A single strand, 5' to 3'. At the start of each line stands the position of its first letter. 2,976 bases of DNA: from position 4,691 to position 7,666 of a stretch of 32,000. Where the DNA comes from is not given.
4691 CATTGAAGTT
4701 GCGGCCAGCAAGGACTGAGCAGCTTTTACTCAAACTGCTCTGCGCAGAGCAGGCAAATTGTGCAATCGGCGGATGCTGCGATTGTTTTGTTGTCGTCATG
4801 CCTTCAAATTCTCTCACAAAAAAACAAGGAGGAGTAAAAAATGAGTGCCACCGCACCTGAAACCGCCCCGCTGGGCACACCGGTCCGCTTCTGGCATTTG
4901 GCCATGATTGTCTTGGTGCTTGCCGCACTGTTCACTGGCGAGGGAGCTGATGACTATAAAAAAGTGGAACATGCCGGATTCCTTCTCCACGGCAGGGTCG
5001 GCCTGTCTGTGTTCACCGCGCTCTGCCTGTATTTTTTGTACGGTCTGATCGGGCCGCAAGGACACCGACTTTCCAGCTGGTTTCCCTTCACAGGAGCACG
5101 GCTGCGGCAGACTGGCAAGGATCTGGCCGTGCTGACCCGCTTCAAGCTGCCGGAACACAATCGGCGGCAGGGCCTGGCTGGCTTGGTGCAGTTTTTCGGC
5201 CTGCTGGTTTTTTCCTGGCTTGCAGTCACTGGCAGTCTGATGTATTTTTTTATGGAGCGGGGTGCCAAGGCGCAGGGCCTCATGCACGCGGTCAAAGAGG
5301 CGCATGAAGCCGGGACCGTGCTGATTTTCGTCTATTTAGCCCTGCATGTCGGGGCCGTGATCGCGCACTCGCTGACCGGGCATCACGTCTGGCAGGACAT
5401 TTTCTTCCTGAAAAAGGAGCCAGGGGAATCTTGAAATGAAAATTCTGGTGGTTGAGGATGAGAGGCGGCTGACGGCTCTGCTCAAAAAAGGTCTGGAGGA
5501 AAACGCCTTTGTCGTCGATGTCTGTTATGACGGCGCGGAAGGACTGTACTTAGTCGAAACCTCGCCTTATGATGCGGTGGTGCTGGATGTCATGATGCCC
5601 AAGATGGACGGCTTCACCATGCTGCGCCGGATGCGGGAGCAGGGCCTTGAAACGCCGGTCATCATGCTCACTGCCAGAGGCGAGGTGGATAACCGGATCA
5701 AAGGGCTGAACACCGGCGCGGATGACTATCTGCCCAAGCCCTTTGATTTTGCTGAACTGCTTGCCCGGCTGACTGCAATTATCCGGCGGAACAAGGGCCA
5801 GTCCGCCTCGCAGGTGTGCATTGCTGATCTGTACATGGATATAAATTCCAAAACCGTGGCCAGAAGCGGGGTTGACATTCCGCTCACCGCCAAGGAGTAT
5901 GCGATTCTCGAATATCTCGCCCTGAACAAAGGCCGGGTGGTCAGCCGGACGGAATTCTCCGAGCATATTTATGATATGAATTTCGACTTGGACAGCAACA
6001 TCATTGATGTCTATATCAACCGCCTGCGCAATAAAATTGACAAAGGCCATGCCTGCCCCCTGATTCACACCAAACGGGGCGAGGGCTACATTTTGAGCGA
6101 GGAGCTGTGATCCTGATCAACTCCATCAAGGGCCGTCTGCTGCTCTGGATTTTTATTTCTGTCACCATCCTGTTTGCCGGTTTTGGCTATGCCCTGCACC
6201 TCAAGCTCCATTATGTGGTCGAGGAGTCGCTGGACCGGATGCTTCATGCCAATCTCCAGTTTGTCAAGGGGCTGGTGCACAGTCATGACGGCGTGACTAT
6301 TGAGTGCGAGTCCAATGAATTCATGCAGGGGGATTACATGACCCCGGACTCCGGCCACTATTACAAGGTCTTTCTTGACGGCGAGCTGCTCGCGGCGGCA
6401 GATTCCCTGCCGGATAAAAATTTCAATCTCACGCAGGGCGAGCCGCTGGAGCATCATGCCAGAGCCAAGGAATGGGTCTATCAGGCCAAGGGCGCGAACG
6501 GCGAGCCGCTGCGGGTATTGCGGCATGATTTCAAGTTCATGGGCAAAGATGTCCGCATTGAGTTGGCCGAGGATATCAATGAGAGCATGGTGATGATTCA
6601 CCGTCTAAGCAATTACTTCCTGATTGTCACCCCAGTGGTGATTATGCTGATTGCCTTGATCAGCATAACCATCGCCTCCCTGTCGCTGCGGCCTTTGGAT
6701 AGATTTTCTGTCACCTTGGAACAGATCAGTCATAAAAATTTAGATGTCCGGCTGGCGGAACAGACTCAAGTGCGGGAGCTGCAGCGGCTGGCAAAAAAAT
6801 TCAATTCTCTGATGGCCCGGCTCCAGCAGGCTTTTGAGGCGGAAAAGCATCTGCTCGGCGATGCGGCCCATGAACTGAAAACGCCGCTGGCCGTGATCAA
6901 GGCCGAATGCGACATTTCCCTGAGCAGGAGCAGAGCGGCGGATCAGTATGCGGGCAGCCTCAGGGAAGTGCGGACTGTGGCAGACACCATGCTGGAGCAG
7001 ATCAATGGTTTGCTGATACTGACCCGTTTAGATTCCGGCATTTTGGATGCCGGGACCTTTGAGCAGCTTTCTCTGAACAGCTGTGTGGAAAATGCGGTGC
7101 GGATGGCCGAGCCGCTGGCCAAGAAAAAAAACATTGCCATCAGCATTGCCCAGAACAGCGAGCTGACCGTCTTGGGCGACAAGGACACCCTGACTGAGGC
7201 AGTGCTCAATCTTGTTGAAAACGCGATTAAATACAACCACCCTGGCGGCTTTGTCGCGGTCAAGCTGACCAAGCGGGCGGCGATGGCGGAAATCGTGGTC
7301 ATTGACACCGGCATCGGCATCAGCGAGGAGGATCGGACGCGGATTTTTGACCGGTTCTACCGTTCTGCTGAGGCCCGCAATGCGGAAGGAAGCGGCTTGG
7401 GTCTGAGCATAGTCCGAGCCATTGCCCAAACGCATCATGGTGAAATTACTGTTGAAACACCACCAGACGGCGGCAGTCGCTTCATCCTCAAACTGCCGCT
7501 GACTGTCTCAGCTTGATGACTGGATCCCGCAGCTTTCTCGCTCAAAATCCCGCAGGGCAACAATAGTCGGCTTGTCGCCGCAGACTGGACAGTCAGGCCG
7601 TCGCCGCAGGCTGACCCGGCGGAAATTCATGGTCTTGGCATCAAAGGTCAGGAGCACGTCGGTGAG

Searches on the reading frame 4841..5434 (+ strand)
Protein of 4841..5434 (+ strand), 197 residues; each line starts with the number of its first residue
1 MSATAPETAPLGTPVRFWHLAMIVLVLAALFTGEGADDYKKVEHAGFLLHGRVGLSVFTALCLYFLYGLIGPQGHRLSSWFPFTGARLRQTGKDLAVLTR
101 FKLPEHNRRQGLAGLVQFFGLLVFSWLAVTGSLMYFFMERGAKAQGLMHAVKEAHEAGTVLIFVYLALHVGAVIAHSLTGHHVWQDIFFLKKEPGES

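Call 5: search_protein_families(library=pfam, proteins=[window:4841-5434:+], max_evalue=0.01)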
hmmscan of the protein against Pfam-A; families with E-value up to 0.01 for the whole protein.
window:4841-5434:+ (197 aa): 3 families
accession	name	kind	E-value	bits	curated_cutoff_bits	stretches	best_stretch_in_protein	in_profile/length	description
PF01292.26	Ni_hydr_CYTB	-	6.5e-18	65.6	30.1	1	13-188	4-177/179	Prokaryotic cytochrome b561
PF09955.14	DUF2189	-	0.00059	20.4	26.2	1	84-176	21-111/126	Predicted integral membrane protein (DUF2189)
PF14358.11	DUF4405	-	0.0061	17.5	26.7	1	118-172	4-64/66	Domain of unknown function (DUF4405)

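Call 7: search_protein_families(library=ncbifam, proteins=[window:4841-5434:+], max_evalue=0.01)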
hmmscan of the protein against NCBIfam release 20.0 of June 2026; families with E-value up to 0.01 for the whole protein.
window:4841-5434:+ (197 aa): 0 families

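Call 40: find_homologous_proteins(query=window:4841-5434:+, max_evalue=1e-20)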
Query window:4841-5434:+ (197 aa): 69 proteins with E <= 1e-20 among 1420 candidates.
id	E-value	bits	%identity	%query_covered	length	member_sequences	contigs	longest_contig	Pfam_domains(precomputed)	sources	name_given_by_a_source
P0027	5.1e-116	403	90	100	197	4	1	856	PF01292.27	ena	-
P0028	2.7e-114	398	89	100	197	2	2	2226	PF01292.27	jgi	jgi:cytochrome b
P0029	1.7e-112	392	88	100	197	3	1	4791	PF01292.27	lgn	-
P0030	2.7e-112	391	87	100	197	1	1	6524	PF01292.27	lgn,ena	-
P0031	1.3e-107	376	88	98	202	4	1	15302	PF01292.27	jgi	jgi:cytochrome b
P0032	2.6e-100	352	80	97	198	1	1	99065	PF01292.27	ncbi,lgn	-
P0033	9.6e-99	347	79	96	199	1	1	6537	PF01292.27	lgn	-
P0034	4.2e-98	345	79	97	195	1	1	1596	PF01292.27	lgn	-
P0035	2.5e-96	339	76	97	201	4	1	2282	PF01292.27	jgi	jgi:cytochrome b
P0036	1.5e-95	337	78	96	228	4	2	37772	PF01292.27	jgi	jgi:cytochrome b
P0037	1.7e-95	336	74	98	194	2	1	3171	PF01292.27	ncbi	-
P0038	1.0e-93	331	74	98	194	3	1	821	PF01292.27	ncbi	-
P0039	2.6e-93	329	76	94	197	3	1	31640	PF01292.27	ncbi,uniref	ncbi:cytochrome b/b6 domain-containing protein [Candidatus Electronema sp. PJ]|uniref:cytochrome b/b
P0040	6.3e-93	328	75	96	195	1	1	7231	PF01292.27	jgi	jgi:cytochrome b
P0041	3.4e-92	326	75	98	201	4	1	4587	PF01292.27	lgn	-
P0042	4.2e-92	325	76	94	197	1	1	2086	PF01292.27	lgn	-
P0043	1.6e-91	323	76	96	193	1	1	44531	PF01292.27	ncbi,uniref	ncbi:cytochrome b/b6 domain-containing protein [Candidatus Electronema sp. TJ]|uniref:cytochrome b/b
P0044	4.7e-91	322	72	97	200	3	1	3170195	PF01292.27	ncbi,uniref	ncbi:MAG: cytochrome b/b6 domain-containing protein [Candidatus Electronema sp. V4]|uniref:cytochrom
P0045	4.9e-91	322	76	96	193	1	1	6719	PF01292.27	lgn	-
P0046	6.8e-91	321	73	97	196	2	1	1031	PF01292.27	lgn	-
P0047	1.7e-90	320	78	94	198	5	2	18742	PF01292.27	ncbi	-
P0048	1.2e-89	317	74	96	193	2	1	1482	PF01292.27,PF03706.19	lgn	-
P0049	2.0e-88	313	66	99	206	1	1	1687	PF01292.27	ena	-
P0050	2.7e-88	313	72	97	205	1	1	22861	PF01292.27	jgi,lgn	jgi:cytochrome b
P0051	4.9e-88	312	74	94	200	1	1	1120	PF01292.27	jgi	-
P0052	1.7e-87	310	72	95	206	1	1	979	PF01292.27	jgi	jgi:cytochrome b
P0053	2.3e-87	310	70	97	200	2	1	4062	PF01292.27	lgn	-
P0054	6.8e-87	308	69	98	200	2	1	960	PF01292.27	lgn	-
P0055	8.7e-87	308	73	96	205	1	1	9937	PF01292.27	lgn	-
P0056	1.4e-86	307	72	97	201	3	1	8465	PF01292.27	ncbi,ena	-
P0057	4.1e-86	306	71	96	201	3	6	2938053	PF01292.27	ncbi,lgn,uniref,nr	ncbi:MAG: cytochrome b [Candidatus Electronema aureum]|uniref:Cytochrome b n=1 Tax=Candidatus Electr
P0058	4.4e-77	276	76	88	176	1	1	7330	PF01292.27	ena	-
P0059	6.0e-77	276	64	93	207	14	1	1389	PF01292.27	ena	-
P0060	3.3e-75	270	64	97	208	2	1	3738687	PF01292.27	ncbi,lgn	ncbi:MAG: cytochrome b/b6 domain-containing protein [Candidatus Electrothrix sp. YB6]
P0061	5.5e-75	270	63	97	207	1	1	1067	PF01292.27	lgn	-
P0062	6.2e-74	266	61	95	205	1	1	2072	PF01292.27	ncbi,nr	ncbi:MAG: cytochrome b/b6 domain-containing protein [Candidatus Electrothrix sp. AR3]|nr:cytochrome 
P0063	1.1e-73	265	62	97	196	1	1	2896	PF01292.27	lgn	-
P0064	2.9e-70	254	57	100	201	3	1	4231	PF01292.27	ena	-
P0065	3.3e-70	254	60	97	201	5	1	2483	PF01292.27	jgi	-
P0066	1.0e-69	252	60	98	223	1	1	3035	PF01292.27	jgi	jgi:cytochrome b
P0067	2.6e-69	251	59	97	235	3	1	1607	PF01292.27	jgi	jgi:cytochrome b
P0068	5.2e-69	250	63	89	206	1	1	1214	PF01292.27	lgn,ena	-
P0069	1.2e-67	246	56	95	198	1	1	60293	PF01292.27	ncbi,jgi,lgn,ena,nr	ncbi:MAG: cytochrome b/b6 domain-containing protein [Desulfobulbaceae bacterium]|nr:cytochrome b/b6 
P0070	2.7e-67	244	58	97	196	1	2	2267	PF01292.27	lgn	-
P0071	4.1e-67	244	57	98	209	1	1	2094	PF01292.27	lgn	-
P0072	6.2e-67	243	61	90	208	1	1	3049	PF01292.27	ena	-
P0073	6.8e-67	243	60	90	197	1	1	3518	PF01292.27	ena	-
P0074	1.2e-66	242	58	91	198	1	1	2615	PF01292.27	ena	-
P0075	1.7e-64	235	58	92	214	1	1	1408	PF01292.27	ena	-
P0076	1.9e-57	212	53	91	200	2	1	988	PF01292.27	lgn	-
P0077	4.9e-55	204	51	90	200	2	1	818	PF01292.27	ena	-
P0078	1.2e-54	203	53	90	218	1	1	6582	PF01292.27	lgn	-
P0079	1.7e-54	203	53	90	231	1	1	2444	PF01292.27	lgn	-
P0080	2.0e-54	202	53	88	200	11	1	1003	PF01292.27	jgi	-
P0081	3.7e-54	202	48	99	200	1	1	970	PF01292.27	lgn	-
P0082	3.9e-54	201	50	97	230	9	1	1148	PF01292.27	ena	-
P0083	3.0e-53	199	52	90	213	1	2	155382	PF01292.27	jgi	jgi:cytochrome b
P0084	4.8e-49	185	48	88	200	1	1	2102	PF01292.27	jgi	jgi:cytochrome b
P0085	1.8e-45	173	43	99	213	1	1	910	PF01292.27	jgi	-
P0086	4.2e-44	169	50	79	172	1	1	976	PF01292.27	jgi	-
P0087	3.3e-43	166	46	94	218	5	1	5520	PF01292.27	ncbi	-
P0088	1.6e-42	164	43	97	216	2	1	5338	PF01292.27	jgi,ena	jgi:cytochrome b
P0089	2.1e-42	163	47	87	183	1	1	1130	PF01292.27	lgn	-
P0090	3.9e-42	162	48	83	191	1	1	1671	PF01292.27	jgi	jgi:cytochrome b561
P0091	1.1e-40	158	42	91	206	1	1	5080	PF01292.27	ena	-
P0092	3.1e-39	153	40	97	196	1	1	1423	PF01292.27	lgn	-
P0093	6.2e-39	152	41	94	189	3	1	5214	PF01292.27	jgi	jgi:cytochrome b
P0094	3.2e-31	127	42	88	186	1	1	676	PF01292.27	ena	-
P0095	5.7e-26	110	44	60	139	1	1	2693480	PF01292.27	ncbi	ncbi:MAG: cytochrome b/b6 domain-containing protein, partial [Nitrospiraceae bacterium]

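Call 41: find_encoding_contigs(protein=P0060, flank=8000, max_places=2)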
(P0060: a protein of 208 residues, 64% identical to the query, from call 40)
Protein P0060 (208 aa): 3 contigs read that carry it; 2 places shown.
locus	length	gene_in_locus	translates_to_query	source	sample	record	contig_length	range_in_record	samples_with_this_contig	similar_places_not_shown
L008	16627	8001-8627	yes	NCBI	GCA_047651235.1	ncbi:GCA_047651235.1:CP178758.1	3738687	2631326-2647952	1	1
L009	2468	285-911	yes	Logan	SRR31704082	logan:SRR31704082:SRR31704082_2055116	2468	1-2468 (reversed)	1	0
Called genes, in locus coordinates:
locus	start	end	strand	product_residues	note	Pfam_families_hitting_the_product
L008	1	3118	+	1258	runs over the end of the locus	-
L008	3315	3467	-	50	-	-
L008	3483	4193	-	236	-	-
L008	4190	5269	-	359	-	PF04551:GcpE, PF26540:GcpE_C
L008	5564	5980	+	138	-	PF01894:YjbQ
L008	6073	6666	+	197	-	PF18914:DUF5666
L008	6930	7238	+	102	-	PF18914:DUF5666 (weak)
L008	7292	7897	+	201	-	PF18914:DUF5666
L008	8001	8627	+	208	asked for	PF01292:Ni_hydr_CYTB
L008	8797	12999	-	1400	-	PF00176:SNF2-rel_dom, PF00271:Helicase_C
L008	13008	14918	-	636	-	PF13623:SurA_N_2, PF13624:SurA_N_3, PF09312:SurA_N (weak), PF13145:Rotamase_2, PF13616:Rotamase_3, PF00639:Rotamase, PF13145:Rotamase_2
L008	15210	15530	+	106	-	PF04358:DsrC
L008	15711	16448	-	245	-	PF00194:Carb_anhydrase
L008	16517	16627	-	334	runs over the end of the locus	PF00044:Gp_dh_N, PF02800:Gp_dh_C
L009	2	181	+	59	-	?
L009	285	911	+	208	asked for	PF01292:Ni_hydr_CYTB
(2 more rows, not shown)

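Call 42: find_encoding_contigs(protein=P0069, flank=8000, max_places=2)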
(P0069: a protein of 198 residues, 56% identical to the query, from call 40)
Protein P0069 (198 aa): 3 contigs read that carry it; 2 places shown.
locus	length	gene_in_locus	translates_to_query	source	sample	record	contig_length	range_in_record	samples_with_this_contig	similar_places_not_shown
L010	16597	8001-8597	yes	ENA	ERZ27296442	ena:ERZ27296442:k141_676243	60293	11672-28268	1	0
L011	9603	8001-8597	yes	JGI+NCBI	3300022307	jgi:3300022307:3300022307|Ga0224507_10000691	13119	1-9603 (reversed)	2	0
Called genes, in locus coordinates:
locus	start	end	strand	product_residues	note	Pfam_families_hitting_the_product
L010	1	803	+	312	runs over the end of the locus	PF01297:ZnuA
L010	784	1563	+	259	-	PF00005:ABC_tran, PF13304:AAA_21 (faint)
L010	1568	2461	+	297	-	PF01032:FecCD (weak), PF00950:ABC-3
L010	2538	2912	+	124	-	-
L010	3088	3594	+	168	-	PF14559:TPR_19 (faint), PF00515:TPR_1 (faint), PF07719:TPR_2 (faint), PF13374:TPR_10 (faint), PF13424:TPR_12 (weak), PF13428:TPR_14 (faint), PF13431:TPR_17 (faint), PF13432:TPR_16 (weak), +3 more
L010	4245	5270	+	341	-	-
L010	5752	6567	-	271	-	PF02535:Zip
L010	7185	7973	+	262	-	PF18914:DUF5666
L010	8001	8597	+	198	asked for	PF01292:Ni_hydr_CYTB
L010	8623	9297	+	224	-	PF00072:Response_reg, PF00486:Trans_reg_C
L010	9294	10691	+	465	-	PF00672:HAMP (faint), PF00512:HisKA, PF02518:HATPase_c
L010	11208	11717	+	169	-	-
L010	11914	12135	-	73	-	PF07862:Nif11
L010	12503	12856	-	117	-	PF02662:FlpD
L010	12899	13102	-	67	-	PF02662:FlpD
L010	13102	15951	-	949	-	PF00037:Fer4 (weak), PF00890:FAD_binding_2 (weak), PF01266:DAO (weak), PF07992:Pyr_redox_2, PF00037:Fer4, PF12838:Fer4_7, PF13187:Fer4_9, PF14697:Fer4_21, +7 more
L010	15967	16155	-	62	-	PF01262:AlaDh_PNT_C (weak), PF07992:Pyr_redox_2 (weak), PF00070:Pyr_redox (weak), PF00890:FAD_binding_2 (weak), PF01266:DAO (weak), PF12831:FAD_oxidored, PF13450:NAD_binding_8 (weak)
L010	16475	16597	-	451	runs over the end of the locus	PF04060:FeS, PF03599:CdhD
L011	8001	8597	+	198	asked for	PF01292:Ni_hydr_CYTB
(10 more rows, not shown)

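Call 86: find_encoding_contigs(protein=P0083, flank=8000, max_places=2)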
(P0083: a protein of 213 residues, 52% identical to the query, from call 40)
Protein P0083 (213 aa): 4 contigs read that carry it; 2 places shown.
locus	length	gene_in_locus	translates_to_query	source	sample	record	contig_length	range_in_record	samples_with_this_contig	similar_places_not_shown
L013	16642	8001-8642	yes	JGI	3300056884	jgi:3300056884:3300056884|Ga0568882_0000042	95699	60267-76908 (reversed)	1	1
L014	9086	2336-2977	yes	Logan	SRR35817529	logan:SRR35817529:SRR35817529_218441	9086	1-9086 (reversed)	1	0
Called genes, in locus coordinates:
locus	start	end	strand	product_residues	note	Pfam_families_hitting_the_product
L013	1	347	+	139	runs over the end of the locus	PF01029:NusB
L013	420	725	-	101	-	-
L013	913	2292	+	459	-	PF00206:Lyase_1, PF10397:ADSL_C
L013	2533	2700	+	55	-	-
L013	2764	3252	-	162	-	PF01936:NYN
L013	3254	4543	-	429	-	PF01259:SAICAR_synt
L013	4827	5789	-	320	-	PF00006:ATP-synt_ab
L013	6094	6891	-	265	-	PF00795:CN_hydrolase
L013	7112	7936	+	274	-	PF18914:DUF5666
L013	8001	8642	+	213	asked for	PF01292:Ni_hydr_CYTB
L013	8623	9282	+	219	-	-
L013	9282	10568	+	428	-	PF14522:Cytochrome_C7 (faint), PF02085:Cytochrom_CIII (faint), PF14537:Cytochrom_c3_2 (faint), PF22113:Mtrc-MtrF_II-IV_dom (faint)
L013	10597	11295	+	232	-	PF01596:Methyltransf_3, PF08704:GCD14 (weak), PF13578:Methyltransf_24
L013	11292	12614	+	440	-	PF00324:AA_permease, PF13520:AA_permease_2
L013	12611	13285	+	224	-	PF00072:Response_reg, PF00486:Trans_reg_C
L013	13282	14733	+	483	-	PF00672:HAMP, PF00512:HisKA, PF02518:HATPase_c, PF13581:HATPase_c_2 (weak)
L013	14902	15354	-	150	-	PF00383:dCMP_cyt_deam_1, PF14437:MafB19-deam, PF14439:Bd3614-deam (weak)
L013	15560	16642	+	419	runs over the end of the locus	PF00579:tRNA-synt_1b, PF22421:SYY_C-terminal (weak), PF01479:S4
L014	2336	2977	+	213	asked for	PF01292:Ni_hydr_CYTB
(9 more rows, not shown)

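Call 87: find_encoding_contigs(protein=P0095, flank=8000, max_places=1)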
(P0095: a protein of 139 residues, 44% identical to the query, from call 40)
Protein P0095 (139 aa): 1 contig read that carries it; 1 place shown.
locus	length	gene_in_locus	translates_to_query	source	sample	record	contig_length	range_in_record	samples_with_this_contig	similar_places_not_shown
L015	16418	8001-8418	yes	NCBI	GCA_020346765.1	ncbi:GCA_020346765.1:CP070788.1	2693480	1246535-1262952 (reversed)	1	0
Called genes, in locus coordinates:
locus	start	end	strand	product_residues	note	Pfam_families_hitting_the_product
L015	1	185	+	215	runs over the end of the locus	PF00677:Lum_binding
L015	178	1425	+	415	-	PF00926:DHBP_synthase, PF00925:GTP_cyclohydro2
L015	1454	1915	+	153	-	PF00885:DMRL_synthase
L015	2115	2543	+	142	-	PF01029:NusB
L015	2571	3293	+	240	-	PF00149:Metallophos, PF12850:Metallophos_2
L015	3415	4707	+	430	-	PF00206:Lyase_1, PF10397:ADSL_C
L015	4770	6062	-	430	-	PF01259:SAICAR_synt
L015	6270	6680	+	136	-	PF12276:DUF3617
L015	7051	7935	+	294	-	PF18914:DUF5666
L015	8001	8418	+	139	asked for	PF01292:Ni_hydr_CYTB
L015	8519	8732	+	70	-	-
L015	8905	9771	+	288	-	PF08668:HDOD, PF01966:HD (weak)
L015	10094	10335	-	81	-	PF00724:Oxidored_FMN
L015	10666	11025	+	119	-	PF07238:PilZ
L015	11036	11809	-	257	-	PF20260:PUA_4, PF04452:Methyltrans_RNA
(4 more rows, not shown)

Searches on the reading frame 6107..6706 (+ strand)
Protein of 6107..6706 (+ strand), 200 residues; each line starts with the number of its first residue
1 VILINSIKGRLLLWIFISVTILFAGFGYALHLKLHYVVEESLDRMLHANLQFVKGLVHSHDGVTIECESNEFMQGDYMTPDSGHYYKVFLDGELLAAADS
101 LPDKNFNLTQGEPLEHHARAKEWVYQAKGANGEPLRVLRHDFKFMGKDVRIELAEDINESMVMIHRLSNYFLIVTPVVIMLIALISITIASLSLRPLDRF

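Call 84: search_solved_structures(query=window:6107-6706:+, max_evalue=10, show_alignments=3)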
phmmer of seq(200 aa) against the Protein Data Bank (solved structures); distinct sequences matched with E-value up to 10: 0.

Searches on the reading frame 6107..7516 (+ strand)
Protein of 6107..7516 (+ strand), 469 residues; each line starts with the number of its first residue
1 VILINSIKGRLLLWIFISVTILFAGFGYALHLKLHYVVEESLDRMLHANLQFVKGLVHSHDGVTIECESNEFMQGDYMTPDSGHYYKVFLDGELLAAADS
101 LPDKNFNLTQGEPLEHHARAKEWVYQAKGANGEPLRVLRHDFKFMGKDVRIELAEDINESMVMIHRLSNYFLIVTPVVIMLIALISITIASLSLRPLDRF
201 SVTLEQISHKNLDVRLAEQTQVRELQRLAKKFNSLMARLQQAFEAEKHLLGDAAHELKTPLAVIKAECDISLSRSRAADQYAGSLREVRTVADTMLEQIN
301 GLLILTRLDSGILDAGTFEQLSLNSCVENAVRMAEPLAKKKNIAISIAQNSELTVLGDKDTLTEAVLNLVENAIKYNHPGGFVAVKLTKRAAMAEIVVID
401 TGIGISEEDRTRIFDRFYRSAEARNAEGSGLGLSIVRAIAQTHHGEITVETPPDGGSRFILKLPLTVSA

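Call 6: search_protein_families(library=pfam, proteins=[window:6107-7516:+], max_evalue=0.01)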
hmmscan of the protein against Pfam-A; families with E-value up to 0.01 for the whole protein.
window:6107-7516:+ (469 aa): 4 families
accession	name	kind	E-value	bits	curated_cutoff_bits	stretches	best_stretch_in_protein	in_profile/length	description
PF02518.31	HATPase_c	-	2.9e-31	108.6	26.4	1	357-466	1-110/111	Histidine kinase-, DNA gyrase B-, and HSP90-like ATPase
PF00512.31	HisKA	-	6e-09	36.3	26.9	1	248-311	4-66/66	His Kinase A (phospho-acceptor) domain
PF00672.30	HAMP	-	2.5e-07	31.4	25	1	189-241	2-53/53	HAMP domain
PF13589.12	HATPase_c_3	-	0.0011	19.4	25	1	362-425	3-64/137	Histidine kinase-, DNA gyrase B-, and HSP90-like ATPase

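Call 7: search_protein_families(library=ncbifam, proteins=[window:6107-7516:+], max_evalue=0.01)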
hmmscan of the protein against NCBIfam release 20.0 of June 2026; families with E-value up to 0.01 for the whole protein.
window:6107-7516:+ (469 aa): 87 families (the best 25 are shown)
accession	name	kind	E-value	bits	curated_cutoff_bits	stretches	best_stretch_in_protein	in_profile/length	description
TIGR01386.1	cztS_silS_copS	subfamily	9.7e-73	245.7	292.55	1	7-464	4-457/457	heavy metal sensor histidine kinase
NF052314.1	T9SS_HK_PorY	subfamily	5.1e-53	180.6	350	1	103-448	66-404/418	PorY family sensor histidine kinase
NF041735.1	hist_kin_RppB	equivalog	1.7e-52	178.7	400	1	239-464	209-438/438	two-component system sensor histidine kinase RppB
NF046044.1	PnpS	equivalog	2.6e-49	168.3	400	1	249-464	173-390/390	two-component system histidine kinase PnpS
NF007345.0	PRK09835.1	subfamily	1.6e-47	162.2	423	1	154-464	170-479/482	Cu(+)/Ag(+) sensor histidine kinase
TIGR02966.1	phoR_proteo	equivalog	1.9e-44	152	334.2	1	239-461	107-331/333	phosphate regulon sensor histidine kinase PhoR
NF012163.2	BaeS_SmeS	equivalog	1.5e-43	149.4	500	1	166-464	161-457/457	sensor histidine kinase efflux regulator BaeS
NF033092.0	HK_WalK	equivalog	2.1e-43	148.8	725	2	250-465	376-594/594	cell wall metabolism sensor histidine kinase WalK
NF045903.1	CuHisKinLciSLeg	equivalog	6.3e-43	147.6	700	1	171-463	64-356/357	copper-responsive two-component system sensor histidine kinase LciS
NF008312.0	PRK11100.1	equivalog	1.6e-42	146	356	1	163-465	176-474/477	two-component system sensor histidine kinase CreC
NF007837.0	PRK10549.1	equivalog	7.5e-41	140.3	603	1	172-467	168-460/466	envelope stress sensor histidine kinase BaeS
NF040691.1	MtrAB_MtrB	equivalog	2.1e-40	139.2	450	1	160-466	179-493/507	MtrAB system histidine kinase MtrB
NF008025.0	PRK10755.1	equivalog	4.4e-40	137.5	314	1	172-454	69-344/362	two-component system sensor histidine kinase PmrB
NF007664.1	PRK10337.1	equivalog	2e-39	135.5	475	1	170-457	159-436/442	quorum sensing histidine kinase QseC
NF007007.0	PRK09470.1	equivalog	3.5e-39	135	486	1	177-467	175-461/463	envelope stress sensor histidine kinase CpxA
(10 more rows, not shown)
